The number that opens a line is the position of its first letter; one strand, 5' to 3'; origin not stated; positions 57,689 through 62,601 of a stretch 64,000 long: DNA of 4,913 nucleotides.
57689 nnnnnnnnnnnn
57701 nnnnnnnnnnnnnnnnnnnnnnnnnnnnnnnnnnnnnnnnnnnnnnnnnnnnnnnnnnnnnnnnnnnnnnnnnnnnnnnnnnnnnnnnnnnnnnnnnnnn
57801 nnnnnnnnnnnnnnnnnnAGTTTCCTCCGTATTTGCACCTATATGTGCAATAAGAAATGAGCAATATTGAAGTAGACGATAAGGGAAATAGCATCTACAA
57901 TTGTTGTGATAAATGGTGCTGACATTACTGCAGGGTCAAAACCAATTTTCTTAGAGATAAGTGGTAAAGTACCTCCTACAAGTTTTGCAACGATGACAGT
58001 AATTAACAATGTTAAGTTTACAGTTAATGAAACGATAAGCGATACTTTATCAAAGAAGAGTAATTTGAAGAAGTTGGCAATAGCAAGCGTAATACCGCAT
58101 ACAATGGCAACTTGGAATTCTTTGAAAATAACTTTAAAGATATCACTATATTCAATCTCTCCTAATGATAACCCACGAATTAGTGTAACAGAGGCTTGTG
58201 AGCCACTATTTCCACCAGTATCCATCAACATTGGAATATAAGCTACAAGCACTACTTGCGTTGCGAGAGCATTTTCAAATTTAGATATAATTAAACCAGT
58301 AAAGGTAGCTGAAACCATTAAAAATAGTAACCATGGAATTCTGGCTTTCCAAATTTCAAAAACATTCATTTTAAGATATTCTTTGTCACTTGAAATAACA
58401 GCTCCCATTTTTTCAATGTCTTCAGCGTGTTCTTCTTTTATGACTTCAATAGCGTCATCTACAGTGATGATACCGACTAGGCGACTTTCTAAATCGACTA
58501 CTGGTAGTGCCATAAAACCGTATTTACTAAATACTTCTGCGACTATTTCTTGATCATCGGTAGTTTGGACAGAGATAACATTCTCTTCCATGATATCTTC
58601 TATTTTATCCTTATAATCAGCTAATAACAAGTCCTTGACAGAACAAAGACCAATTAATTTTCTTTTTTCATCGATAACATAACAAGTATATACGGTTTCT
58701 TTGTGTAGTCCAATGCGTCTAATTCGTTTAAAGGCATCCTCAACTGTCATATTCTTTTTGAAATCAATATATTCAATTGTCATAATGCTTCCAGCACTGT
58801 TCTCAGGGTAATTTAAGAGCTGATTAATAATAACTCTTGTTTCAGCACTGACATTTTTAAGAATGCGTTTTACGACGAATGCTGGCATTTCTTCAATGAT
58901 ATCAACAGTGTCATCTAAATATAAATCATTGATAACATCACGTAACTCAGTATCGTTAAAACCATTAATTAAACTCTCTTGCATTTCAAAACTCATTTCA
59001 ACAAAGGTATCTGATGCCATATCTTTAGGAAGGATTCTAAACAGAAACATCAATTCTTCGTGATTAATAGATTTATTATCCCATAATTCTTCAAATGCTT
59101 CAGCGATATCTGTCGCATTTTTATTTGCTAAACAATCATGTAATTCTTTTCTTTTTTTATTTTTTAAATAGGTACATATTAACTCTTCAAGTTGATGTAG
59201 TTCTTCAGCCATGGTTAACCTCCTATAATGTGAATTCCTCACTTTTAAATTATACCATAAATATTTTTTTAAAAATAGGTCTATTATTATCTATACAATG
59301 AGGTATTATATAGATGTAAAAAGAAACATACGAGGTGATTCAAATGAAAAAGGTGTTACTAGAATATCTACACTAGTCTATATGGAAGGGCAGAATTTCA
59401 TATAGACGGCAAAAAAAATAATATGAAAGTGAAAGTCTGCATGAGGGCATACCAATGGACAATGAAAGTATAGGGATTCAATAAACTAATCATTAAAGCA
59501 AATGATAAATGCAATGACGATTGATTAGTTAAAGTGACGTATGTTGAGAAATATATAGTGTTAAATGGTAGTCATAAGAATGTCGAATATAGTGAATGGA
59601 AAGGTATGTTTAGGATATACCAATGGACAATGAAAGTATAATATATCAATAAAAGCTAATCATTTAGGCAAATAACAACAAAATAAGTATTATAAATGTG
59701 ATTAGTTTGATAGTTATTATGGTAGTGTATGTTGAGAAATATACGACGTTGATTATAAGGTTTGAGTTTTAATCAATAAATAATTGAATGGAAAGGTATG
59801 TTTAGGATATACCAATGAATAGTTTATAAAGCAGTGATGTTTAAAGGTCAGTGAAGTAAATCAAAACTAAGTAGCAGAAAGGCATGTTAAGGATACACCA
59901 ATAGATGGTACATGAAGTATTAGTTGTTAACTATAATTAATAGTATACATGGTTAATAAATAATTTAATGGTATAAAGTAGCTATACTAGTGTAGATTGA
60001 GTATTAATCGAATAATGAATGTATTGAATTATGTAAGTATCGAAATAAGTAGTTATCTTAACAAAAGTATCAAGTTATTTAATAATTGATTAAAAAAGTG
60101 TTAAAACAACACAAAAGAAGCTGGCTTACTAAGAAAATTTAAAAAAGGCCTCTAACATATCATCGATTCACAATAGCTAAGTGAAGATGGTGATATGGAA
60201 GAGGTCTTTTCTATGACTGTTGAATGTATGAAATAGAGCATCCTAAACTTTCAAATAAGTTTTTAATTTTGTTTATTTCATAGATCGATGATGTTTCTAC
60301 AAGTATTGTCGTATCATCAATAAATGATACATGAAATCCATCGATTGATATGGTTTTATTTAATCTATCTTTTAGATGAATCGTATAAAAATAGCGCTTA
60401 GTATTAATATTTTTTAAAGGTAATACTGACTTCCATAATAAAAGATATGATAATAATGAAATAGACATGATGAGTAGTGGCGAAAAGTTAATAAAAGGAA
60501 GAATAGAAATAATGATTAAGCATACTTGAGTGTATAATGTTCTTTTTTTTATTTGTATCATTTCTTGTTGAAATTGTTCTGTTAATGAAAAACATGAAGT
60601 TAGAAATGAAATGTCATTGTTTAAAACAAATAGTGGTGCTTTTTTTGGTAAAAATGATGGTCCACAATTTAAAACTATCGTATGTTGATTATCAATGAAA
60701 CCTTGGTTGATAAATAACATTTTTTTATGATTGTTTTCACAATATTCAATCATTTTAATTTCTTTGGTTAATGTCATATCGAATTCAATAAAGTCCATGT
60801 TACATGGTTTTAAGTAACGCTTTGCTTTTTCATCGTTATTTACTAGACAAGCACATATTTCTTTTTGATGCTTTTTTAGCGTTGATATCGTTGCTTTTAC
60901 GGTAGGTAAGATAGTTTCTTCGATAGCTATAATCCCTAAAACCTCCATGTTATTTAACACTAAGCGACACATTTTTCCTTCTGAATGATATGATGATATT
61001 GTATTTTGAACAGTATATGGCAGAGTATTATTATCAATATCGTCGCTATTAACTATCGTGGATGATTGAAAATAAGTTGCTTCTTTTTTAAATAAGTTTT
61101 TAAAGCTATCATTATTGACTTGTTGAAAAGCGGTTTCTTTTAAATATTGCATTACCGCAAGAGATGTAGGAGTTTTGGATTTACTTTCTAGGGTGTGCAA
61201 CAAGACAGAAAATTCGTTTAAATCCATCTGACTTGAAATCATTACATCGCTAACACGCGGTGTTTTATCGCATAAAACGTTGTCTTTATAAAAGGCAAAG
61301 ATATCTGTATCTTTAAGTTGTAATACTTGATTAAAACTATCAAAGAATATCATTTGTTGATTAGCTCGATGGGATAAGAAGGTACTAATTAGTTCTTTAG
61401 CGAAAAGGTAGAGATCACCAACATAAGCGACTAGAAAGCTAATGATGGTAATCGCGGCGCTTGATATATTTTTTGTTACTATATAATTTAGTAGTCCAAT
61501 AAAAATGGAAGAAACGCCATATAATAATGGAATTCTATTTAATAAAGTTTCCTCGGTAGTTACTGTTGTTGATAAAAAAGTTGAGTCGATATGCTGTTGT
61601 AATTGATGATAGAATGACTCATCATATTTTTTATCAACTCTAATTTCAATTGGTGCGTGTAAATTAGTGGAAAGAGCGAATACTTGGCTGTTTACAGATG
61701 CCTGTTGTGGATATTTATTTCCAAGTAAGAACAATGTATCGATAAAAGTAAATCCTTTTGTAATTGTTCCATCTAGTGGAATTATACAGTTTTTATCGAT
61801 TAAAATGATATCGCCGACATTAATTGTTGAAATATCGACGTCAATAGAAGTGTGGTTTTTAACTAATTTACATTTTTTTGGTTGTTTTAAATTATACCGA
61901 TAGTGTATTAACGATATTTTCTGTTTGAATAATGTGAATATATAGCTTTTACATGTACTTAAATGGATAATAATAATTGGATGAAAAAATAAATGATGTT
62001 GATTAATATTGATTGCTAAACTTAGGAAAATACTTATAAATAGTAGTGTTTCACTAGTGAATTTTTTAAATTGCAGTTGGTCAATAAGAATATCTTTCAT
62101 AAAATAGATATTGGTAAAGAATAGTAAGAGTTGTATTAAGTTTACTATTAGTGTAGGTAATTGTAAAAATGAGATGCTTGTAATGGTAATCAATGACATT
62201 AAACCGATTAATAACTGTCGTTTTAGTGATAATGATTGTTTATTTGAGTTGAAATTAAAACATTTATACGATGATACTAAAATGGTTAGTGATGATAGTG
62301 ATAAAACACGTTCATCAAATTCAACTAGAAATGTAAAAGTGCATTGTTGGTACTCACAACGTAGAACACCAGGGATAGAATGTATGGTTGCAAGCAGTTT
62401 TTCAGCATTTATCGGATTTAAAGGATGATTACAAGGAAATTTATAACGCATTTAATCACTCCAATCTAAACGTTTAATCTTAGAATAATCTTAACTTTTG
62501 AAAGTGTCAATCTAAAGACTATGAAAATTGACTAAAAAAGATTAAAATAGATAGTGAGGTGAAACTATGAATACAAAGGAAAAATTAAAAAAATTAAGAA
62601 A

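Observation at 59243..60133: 0.9-kb ORF-free, repeat-structured spacer between the dead ATPase gene and mgtE: candidate large structured RNA or sRNA/micro-ORF cluster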

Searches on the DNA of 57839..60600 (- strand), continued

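Call 44: search_rna_families(sources=[L001, L003, L004, L009, L013, L017, L086, L089, L090, L093], threshold=gathering)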
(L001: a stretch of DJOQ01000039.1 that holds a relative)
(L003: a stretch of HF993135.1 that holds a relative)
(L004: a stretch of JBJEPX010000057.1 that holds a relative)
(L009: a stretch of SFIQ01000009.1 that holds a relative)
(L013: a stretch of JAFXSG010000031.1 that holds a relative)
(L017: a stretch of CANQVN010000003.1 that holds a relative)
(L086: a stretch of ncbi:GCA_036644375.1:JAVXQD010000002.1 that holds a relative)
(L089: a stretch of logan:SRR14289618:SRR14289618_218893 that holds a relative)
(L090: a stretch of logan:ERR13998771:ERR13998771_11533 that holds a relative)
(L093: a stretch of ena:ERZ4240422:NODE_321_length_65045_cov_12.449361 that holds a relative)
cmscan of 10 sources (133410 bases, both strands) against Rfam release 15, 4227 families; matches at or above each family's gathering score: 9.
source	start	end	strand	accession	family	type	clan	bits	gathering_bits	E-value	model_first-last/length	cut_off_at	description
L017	2325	2563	+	RF00230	T-box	Cis-reg; leader;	-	108.6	93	9.8e-23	1-219/219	no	T-box leader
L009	5609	5769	+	RF00380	Magnesium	Cis-reg; riboswitch;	-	105.5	44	3.9e-22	1-169/169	no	M-box riboswitch aptamer (ykoK leader)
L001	5608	5767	+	RF00380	Magnesium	Cis-reg; riboswitch;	-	105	44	5.3e-22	1-169/169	no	M-box riboswitch aptamer (ykoK leader)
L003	5607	5766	+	RF00380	Magnesium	Cis-reg; riboswitch;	-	104.3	44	7.9e-22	1-169/169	no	M-box riboswitch aptamer (ykoK leader)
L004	5612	5770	+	RF00380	Magnesium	Cis-reg; riboswitch;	-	99.4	44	1.5e-20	1-169/169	no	M-box riboswitch aptamer (ykoK leader)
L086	5737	5897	+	RF00380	Magnesium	Cis-reg; riboswitch;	-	94.5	44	3e-19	1-169/169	no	M-box riboswitch aptamer (ykoK leader)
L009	5023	5106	-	RF00005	tRNA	Gene; tRNA;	CL00001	58.3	29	1.1e-09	1-71/71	no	tRNA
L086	3923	4119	+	RF00013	6S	Gene;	-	56.9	46.4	2.5e-08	1-187/187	no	6S / SsrS RNA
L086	2150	2216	+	RF00005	tRNA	Gene; tRNA;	CL00001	44.5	29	6.6e-06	1-71/71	no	tRNA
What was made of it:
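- Closest known: M-box. Same: This unit occurs where the M-box is missing (call 44).
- M-box leaders precede mgtE in sister lineages but not in the three lineages that carry this unit (call 44). The M-box is missing exactly in the lineages that carry the element (call 44).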

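Call 54: search_dna_similar(query=window:59213-60210:+, collection=plasmids, mode=distant, max_evalue=0.001, max_rows=10)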
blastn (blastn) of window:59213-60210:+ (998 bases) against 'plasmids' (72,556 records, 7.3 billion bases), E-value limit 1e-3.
No match.

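Call 55: search_dna_similar(query=window:59213-60210:+, collection=phages, mode=distant, max_evalue=0.001, max_rows=10)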
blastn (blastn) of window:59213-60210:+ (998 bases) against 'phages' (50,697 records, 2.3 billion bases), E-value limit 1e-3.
No match.

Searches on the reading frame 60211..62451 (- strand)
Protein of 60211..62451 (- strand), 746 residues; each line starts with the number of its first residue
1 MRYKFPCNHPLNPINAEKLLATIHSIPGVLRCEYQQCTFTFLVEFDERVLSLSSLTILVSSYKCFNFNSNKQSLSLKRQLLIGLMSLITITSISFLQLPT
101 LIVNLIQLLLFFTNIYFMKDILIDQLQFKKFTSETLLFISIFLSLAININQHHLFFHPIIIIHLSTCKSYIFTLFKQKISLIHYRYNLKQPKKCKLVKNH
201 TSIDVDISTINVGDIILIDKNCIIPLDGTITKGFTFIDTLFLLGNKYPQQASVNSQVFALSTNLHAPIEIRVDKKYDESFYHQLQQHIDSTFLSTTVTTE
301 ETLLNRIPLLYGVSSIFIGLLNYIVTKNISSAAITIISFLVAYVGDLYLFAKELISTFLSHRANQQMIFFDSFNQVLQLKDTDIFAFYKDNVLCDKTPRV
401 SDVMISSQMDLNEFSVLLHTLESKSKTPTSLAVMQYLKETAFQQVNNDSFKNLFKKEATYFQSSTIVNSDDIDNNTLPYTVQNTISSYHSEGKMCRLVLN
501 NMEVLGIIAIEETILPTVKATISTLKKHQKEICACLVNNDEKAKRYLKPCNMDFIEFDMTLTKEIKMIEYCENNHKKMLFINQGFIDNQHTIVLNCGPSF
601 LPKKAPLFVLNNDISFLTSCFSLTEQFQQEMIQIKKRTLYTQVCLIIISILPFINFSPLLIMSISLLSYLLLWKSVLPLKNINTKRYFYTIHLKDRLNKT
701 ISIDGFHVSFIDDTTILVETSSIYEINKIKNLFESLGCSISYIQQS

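Call 8: search_protein_families(library=pfam, proteins=[window:60211-62451:-])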
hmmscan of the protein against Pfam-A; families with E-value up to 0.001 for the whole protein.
window:60211-62451:- (746 aa): 2 families
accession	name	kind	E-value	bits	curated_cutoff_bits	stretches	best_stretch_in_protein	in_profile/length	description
PF00122.25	E1-E2_ATPase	-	4.7e-17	62.5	28.1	1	190-343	3-158/181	E1-E2 ATPase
PF00702.32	Hydrolase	-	2.8e-05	25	26.4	1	384-555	3-140/191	haloacid dehalogenase-like hydrolase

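Call 15: find_encoding_contigs(protein=window:60211-62451:-, flank=6000, max_places=10)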
Protein window:60211-62451:- (746 aa): 3 contigs read that carry it; 2 places shown.
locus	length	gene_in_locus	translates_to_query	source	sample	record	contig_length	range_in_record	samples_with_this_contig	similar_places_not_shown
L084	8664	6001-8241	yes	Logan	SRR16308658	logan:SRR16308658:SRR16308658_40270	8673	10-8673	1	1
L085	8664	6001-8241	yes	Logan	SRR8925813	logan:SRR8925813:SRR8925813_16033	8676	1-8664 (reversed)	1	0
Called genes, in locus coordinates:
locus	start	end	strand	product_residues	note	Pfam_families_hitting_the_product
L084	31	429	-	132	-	PF03479:PCC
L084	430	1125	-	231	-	PF00571:CBS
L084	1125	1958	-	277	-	PF06888:Put_Phosphatase (weak), PF12710:HAD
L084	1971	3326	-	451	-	PF01546:Peptidase_M20, PF07687:M20_dimer (faint)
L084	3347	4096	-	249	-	PF03372:Exo_endo_phos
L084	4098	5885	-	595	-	PF01321:Creatinase_N, PF16189:Creatinase_N_2, PF00557:Peptidase_M24, PF16188:Peptidase_M24_C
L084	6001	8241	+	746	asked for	PF00122:E1-E2_ATPase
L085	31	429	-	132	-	PF03479:PCC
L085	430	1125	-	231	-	PF00571:CBS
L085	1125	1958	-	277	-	PF06888:Put_Phosphatase (weak), PF12710:HAD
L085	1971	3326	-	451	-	PF01546:Peptidase_M20, PF07687:M20_dimer (faint)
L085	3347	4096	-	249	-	PF03372:Exo_endo_phos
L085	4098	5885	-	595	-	PF01321:Creatinase_N, PF16189:Creatinase_N_2, PF00557:Peptidase_M24, PF16188:Peptidase_M24_C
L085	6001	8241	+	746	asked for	PF00122:E1-E2_ATPase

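Call 17: find_homologous_proteins(query=window:60211-62451:-, max_evalue=1e-20)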
Query window:60211-62451:- (746 aa): 1 proteins with E <= 1e-20 among 8000 candidates.
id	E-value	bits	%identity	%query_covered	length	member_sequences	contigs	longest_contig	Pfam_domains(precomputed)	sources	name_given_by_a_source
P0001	0.0e+0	1628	100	100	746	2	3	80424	PF00122.26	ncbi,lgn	-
